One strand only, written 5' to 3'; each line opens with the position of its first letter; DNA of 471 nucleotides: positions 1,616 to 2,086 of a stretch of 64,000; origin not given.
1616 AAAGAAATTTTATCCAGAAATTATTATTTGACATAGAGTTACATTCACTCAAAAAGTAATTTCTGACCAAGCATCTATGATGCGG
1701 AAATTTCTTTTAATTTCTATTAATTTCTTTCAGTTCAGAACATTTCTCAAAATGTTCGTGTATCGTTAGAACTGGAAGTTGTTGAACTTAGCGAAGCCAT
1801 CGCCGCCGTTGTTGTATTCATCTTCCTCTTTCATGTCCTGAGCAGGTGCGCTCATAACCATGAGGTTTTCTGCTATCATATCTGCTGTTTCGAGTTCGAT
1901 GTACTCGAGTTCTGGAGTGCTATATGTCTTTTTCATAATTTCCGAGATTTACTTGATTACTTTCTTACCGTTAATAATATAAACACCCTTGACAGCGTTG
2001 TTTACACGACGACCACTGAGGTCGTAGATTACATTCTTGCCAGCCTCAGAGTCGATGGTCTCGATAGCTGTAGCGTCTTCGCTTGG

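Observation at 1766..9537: Duplicated two-gene cassette: giant T9SS-sorted protein followed 12 nt later by an unannotated 56/57-aa acidic peptide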

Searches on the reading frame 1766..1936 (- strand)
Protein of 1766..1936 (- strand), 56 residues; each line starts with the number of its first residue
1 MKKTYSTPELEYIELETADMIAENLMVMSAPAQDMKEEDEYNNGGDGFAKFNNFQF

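Call 2: search_protein_families(library=pfam, proteins=[window:1766-1936:-], max_evalue=1)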
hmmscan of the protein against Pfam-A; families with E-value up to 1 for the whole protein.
window:1766-1936:- (56 aa): 0 families

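Call 3: search_protein_families(library=ncbifam, proteins=[window:1766-1936:-], max_evalue=1)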
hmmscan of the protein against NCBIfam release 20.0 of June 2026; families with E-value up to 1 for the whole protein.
window:1766-1936:- (56 aa): 1 family
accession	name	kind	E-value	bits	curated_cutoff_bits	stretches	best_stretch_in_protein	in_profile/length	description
NF033528.1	lasso_cyano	subfamily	0.02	14.9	33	1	1-10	1-10/35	lasso peptide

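Call 8: find_homologous_proteins(query=window:1766-1936:-, max_evalue=0.01)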
Query window:1766-1936:- (56 aa): 6 proteins with E <= 0.01 among 6 candidates.
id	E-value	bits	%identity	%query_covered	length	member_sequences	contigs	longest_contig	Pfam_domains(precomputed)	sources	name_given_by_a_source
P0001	1.4e-26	108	91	100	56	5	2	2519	-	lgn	-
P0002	1.3e-17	80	74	100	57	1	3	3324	-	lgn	-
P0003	2.0e-17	79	77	100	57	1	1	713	-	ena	-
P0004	1.0e-16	77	72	100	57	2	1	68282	-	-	-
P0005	2.8e-16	76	72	100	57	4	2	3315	-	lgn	-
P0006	2.4e-14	70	68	100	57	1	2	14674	-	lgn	-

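Call 11: find_encoding_contigs(protein=P0006, flank=10000, max_places=4)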
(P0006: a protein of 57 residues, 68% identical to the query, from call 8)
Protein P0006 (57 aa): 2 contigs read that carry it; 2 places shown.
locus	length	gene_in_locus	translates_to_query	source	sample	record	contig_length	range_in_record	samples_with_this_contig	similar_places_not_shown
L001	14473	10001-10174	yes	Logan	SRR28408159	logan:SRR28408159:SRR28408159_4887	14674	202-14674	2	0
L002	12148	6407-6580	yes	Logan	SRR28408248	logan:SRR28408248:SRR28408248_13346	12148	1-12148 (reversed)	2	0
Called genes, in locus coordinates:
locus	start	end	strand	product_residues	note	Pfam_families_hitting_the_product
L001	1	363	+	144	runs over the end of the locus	PF01220:DHquinase_II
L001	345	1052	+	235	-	PF01596:Methyltransf_3, PF13578:Methyltransf_24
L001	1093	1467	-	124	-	-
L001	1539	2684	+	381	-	PF12704:MacB_PCD, PF02687:FtsX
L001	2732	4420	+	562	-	PF13181:TPR_8 (faint)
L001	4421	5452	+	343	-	PF14289:DUF4369, PF00578:AhpC-TSA (weak), PF13905:Thioredoxin_8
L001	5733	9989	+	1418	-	-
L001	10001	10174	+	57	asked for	-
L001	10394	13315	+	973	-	-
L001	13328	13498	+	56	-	-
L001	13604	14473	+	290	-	?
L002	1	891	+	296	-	?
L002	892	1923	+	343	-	PF14289:DUF4369, PF00578:AhpC-TSA (weak), PF13905:Thioredoxin_8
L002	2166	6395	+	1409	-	-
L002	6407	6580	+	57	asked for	-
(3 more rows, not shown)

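Call 17: search_protein_representatives(alignment_id=A2)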
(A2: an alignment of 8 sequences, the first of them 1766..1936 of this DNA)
Query: 8 sequences, 57 profile positions. Proteins with E-value up to 0.001 (for the whole library): 3; up to 1e-10: 1; up to 1e-30: 1. The best 3 are listed.
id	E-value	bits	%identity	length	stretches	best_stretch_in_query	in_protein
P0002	1.3e-33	130.7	-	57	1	1-57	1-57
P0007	3.8e-05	39.6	-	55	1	1-55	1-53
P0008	5.6e-05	39.1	-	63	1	1-54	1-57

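Call 20: find_homologous_proteins(query=A3, max_evalue=10)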
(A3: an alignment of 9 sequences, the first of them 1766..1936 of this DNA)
Query A3 (9 sequences) (56 aa, profile of the alignment): 11 proteins with E <= 10 among 106 candidates.
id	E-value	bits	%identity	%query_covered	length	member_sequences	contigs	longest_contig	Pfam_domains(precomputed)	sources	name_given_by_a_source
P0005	3.4e-31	125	72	100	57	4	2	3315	-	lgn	-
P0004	3.6e-31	125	72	100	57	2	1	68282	-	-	-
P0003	3.7e-30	121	77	100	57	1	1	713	-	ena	-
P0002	2.2e-29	119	74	100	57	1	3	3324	-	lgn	-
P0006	3.4e-29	118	68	100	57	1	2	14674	-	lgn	-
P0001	1.0e-27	113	91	100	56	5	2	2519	-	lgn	-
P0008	2.5e-21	93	31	96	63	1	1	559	-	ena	-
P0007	1.1e-19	88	45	96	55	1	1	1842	-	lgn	-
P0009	2.1e-6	45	30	96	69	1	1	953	-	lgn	-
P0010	1.2e-4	40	28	96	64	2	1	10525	-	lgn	-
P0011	3.4e+0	25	62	38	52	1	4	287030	-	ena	-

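Call 22: find_encoding_contigs(protein=P0010, flank=10000, max_places=4)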
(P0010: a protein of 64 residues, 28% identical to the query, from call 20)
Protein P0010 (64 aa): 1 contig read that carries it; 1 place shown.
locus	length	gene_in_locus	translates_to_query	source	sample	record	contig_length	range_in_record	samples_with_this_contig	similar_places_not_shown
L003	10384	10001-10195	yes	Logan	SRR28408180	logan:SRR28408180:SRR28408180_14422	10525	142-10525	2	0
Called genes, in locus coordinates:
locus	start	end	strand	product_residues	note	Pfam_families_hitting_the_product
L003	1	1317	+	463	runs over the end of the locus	PF02321:OEP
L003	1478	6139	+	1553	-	PF12971:NAGLU_N (weak), PF05089:NAGLU, PF12972:NAGLU_C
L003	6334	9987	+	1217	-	-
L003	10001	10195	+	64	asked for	-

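Call 23: find_encoding_contigs(protein=P0007, flank=10000, max_places=4)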
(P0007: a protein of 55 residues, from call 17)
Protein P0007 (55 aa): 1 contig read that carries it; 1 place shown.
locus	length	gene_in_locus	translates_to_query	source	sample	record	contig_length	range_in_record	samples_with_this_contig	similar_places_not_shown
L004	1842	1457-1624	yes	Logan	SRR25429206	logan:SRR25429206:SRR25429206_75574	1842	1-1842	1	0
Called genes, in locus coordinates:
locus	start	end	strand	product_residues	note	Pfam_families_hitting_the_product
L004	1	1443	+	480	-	?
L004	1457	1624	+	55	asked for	-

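Call 26: find_encoding_contigs(protein=P0011, flank=10000, max_places=4)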
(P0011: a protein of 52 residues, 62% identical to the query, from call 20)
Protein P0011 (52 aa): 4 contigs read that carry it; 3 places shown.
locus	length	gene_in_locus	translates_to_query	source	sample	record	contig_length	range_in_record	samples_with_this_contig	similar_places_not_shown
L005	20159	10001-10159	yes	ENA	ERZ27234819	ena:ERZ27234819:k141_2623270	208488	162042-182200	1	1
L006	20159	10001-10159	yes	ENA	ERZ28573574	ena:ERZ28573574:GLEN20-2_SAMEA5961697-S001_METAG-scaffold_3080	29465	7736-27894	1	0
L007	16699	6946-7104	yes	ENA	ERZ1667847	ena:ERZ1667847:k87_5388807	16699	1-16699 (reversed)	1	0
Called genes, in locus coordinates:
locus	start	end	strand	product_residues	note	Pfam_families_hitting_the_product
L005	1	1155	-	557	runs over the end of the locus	PF00664:ABC_membrane, PF00005:ABC_tran, PF13401:AAA_22 (faint)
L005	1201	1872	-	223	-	-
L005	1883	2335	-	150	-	-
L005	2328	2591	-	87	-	PF05402:PqqD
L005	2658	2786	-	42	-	-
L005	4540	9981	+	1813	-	-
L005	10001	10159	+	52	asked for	-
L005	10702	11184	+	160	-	PF13306:LRR_5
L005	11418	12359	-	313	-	PF13306:LRR_5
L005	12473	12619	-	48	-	-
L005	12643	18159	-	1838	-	-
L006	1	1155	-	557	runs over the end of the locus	PF00664:ABC_membrane, PF00005:ABC_tran, PF13401:AAA_22 (faint)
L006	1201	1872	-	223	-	-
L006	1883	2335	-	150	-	-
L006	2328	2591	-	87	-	PF05402:PqqD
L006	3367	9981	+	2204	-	-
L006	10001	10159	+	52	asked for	-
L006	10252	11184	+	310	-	PF13306:LRR_5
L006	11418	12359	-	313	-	PF13306:LRR_5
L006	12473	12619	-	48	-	-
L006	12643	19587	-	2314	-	-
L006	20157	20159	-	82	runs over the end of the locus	-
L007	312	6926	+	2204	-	-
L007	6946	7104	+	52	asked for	-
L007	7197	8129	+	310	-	PF13306:LRR_5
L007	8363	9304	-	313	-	PF13306:LRR_5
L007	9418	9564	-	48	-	-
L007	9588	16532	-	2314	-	-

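Call 32: find_related_loci(query=A4, collection=genome_contigs, flank=6000)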
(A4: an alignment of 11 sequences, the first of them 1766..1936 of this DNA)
Query A4 (56 aa) in genome_contigs; peptide patterns used: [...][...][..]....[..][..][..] (x = any residue, [..] = any of these).
130 stretches matched a pattern, but none encodes a relative of the query by tblastn (E <= 1e-3).

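Call 47: find_related_loci(query=A4, collection=metagenome_contigs, flank=6000)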
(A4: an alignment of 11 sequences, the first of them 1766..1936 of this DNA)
Query A4 (56 aa) in metagenome_contigs; peptide patterns used: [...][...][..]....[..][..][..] (x = any residue, [..] = any of these).
170 stretches matched a pattern, but none encodes a relative of the query by tblastn (E <= 1e-3).

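Call 54: find_encoding_contigs(protein=P0009, flank=3000, max_places=3)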
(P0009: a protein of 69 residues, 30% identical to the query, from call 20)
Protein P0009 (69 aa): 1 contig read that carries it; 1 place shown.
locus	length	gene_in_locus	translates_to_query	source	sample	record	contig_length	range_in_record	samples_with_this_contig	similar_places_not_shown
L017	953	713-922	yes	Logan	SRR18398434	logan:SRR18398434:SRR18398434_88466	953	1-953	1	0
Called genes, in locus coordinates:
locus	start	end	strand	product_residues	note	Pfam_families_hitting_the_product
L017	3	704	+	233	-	?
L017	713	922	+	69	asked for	-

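Call 59: search_protein_families(library=ncbifam, proteins=[P0007, P0008, P0009, P0010, P0011, L006:12473-12619:-, L006:2328-2657:-, L006:1883-2335:-, L006:1201-1872:-], max_evalue=5)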
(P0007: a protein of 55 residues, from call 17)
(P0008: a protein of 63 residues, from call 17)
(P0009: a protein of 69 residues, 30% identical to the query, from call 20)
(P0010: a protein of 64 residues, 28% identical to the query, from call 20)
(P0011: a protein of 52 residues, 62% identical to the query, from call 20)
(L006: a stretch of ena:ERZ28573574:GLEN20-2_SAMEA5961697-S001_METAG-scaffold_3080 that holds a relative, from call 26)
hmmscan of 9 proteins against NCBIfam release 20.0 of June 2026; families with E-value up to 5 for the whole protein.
P0007 (55 aa): 0 families

P0008 (63 aa): 0 families

P0009 (69 aa): 0 families

P0010 (64 aa): 0 families

P0011 (52 aa): 1 family
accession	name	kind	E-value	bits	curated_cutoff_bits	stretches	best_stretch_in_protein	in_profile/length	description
NF033528.1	lasso_cyano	subfamily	0.16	12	33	1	1-10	1-10/35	lasso peptide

L006:12473-12619:- (48 aa): 1 family
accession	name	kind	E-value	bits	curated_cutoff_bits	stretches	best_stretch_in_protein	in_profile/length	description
NF033528.1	lasso_cyano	subfamily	0.049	13.6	33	1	1-11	1-11/35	lasso peptide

L006:2328-2657:- (109 aa): 5 families
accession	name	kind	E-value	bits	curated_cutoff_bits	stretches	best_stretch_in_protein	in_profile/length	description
NF033530.1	lasso_PqqD_Strm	exception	1.2e-08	35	70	1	56-108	26-78/78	lasso peptide biosynthesis PqqD family chaperone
NF033536.1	lasso_PqqD_Bac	exception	1.1e-06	28.7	80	1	55-109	33-87/88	lasso peptide biosynthesis PqqD family chaperone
TIGR04302.1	geo_PqqD_fam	equivalog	0.011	16.1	100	1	53-107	46-99/102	GeoRSP system PqqD family peptide chaperone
TIGR04353.1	PqqD_rel_X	equivalog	0.027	15.4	35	1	57-109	19-74/74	HPr-rel-A system PqqD family peptide chaperone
NF050069.2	PqqD_rel_WgkC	exception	0.045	13.7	110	1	22-106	5-84/103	PqqD family peptide maturation chaperone WgkC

L006:1883-2335:- (150 aa): 2 families
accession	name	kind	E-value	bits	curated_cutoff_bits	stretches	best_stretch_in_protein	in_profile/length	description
TIGR02228.1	sigpep_I_arch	equivalog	0.00031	20.6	51.85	1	30-110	38-122/158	signal peptidase I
NF006981.0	PRK09450.2-1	equivalog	0.13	10.7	802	1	118-149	396-427/638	class I adenylate cyclase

L006:1201-1872:- (223 aa): 0 families

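Call 61: find_related_loci(query=A7, collection=metagenome_contigs, flank=8000)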
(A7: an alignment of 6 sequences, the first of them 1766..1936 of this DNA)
Query A7 (56 aa) in metagenome_contigs; peptide patterns used: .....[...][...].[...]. (x = any residue, [..] = any of these).
159 stretches matched a pattern; 5 encode a relative of the query (tblastn E <= 1e-3); 5 distinct loci.
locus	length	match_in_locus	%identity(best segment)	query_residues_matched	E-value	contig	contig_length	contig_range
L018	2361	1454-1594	40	1-46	3e-7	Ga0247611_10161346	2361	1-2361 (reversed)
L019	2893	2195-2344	30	1-54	4e-6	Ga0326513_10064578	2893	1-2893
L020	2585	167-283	39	1-44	6e-6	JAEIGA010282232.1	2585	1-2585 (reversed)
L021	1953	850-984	38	1-55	1e-5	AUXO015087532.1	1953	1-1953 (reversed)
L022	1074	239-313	52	1-25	9e-6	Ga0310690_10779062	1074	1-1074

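Call 85: search_dna_similar(query=window:1769-1936:-, collection=plasmids, mode=protein, max_evalue=10, max_rows=15)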
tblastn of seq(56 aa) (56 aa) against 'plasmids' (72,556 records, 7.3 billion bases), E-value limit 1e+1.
Records with a match: 1; places in all: 1; records where one place covers at least 80% of the query: 0.
Best place of each record, by identity: <60% 1.
By first word of the organism name: Ciceribacter 1.
By predicted mobility (MOB-suite, as given by PLSDB): non-mobilizable 1.
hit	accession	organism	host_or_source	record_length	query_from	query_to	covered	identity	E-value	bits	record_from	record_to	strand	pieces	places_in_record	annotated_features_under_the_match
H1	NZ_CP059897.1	Ciceribacter thiooxidans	mixed culture,soil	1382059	16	51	64%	36.1%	3e+0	32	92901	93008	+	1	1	none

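Call 86: predict_structure(alignment_id=A4)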
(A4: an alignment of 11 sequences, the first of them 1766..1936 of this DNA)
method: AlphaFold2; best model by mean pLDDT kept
length: 56 residues; sequences in the alignment: 11
mean_pLDDT: 59.3   pTM: 0.15
mean pLDDT of the five models: 59.3, 57.7, 55.7, 55.4, 54.6
residues with pLDDT >= 90: 0; 70-90: 9; 50-70: 41; < 50: 6
segments of 3 or more residues with pLDDT < 50: none
pLDDT, mean of each block of 10 residues (from residue 1): 72 63 59 55 52 53
secondary structure: DSSP gave nothing for this model
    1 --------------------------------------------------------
elements in order:

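Call 92: search_protein_families(library=pfam, proteins=[L006:1201-1872:-], max_evalue=0.001)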
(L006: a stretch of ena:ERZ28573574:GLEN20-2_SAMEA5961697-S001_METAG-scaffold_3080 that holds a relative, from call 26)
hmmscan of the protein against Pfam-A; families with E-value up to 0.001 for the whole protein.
L006:1201-1872:- (223 aa): 0 families

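Call 97: find_related_loci(query=A7, collection=viral_contigs, flank=8000)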
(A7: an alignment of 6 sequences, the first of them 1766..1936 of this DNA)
Query A7 (56 aa) in viral_contigs; peptide patterns used: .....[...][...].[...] (x = any residue, [..] = any of these).
15 stretches matched a pattern, but none encodes a relative of the query by tblastn (E <= 1e-3).

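Call 98: find_encoding_contigs(protein=P0008, flank=3000, max_places=2)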
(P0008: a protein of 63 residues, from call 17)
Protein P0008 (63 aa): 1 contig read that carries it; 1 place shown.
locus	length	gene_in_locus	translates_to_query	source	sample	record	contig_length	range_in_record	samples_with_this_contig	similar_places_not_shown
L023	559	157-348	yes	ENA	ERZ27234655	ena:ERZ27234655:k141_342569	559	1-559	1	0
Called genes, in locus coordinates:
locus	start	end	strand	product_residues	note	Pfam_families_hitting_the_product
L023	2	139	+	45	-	?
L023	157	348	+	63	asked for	-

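Call 103: search_solved_structures(query=A4, max_evalue=10, show_alignments=3)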
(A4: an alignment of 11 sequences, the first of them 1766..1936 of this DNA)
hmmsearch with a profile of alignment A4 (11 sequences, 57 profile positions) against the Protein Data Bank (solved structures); distinct sequences matched with E-value up to 10: 1.
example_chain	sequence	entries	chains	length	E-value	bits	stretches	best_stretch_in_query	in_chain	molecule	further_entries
3o3x_A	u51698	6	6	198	0.28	14.4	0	24-54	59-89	gp41-5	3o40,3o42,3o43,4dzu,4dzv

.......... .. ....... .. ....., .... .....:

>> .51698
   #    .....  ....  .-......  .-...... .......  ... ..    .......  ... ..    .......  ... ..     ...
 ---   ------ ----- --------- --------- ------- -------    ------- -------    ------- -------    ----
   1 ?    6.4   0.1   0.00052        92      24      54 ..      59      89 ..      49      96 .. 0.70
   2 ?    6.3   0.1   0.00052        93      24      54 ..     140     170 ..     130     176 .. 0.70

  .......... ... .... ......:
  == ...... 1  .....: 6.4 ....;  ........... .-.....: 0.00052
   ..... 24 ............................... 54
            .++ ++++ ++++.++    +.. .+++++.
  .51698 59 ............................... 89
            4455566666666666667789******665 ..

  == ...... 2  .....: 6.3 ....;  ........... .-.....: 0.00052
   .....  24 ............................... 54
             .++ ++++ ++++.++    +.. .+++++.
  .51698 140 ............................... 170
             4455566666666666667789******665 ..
